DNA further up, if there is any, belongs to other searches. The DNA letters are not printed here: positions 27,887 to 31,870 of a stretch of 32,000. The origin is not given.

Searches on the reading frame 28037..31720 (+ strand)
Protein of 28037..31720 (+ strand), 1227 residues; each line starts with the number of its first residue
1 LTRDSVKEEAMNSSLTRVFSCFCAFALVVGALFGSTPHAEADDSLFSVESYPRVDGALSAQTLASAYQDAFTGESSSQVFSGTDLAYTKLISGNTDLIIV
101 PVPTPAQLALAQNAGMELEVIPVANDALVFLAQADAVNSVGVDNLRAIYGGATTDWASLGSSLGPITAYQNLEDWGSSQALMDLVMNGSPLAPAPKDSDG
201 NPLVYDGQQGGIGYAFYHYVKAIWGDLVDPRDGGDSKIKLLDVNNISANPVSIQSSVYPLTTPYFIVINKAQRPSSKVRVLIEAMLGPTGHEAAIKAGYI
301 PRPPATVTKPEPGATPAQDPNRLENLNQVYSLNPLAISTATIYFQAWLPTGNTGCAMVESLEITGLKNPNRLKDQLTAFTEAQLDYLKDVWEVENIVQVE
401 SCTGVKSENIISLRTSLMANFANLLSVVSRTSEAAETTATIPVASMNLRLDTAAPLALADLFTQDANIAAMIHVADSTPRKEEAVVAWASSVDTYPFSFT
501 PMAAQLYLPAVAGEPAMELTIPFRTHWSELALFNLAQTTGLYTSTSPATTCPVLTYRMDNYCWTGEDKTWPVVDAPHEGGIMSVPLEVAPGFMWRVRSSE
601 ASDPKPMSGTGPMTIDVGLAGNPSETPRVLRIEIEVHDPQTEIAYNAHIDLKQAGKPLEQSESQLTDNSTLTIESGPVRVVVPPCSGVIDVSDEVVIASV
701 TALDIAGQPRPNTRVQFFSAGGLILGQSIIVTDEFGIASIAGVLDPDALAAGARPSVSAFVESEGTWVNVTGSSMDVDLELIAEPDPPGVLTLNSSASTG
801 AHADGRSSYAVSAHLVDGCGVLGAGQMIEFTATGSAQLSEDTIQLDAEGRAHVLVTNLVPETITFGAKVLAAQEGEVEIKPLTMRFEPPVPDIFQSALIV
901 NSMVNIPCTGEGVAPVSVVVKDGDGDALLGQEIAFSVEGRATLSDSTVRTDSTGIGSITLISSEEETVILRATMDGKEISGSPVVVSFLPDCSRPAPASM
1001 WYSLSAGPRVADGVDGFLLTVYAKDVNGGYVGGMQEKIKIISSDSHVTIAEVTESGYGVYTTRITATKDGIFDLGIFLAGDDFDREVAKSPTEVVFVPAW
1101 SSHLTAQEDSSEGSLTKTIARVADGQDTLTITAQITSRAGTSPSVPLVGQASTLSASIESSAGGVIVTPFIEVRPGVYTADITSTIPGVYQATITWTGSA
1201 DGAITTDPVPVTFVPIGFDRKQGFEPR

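Call 42: search_protein_families(library=pfam, proteins=[window:28037-31720:+])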
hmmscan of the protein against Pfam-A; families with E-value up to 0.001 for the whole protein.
window:28037-31720:+ (1227 aa): 4 families
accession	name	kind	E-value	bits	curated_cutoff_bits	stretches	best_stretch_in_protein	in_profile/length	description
PF02369.22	Big_1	-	7.4e-34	116.2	34.9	2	905-988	10-92/93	Bacterial Ig-like domain (group 1)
PF09134.16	Invasin_D3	-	1.5e-20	74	33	2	1010-1086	15-85/98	Invasin, domain 3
PF12849.12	PBP_like_2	-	5.9e-07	30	27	1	54-272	20-249/267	PBP superfamily domain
PF00630.25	Filamin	-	0.0002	22.6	26.9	0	1019-1091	25-91/93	Filamin/ABP280 repeat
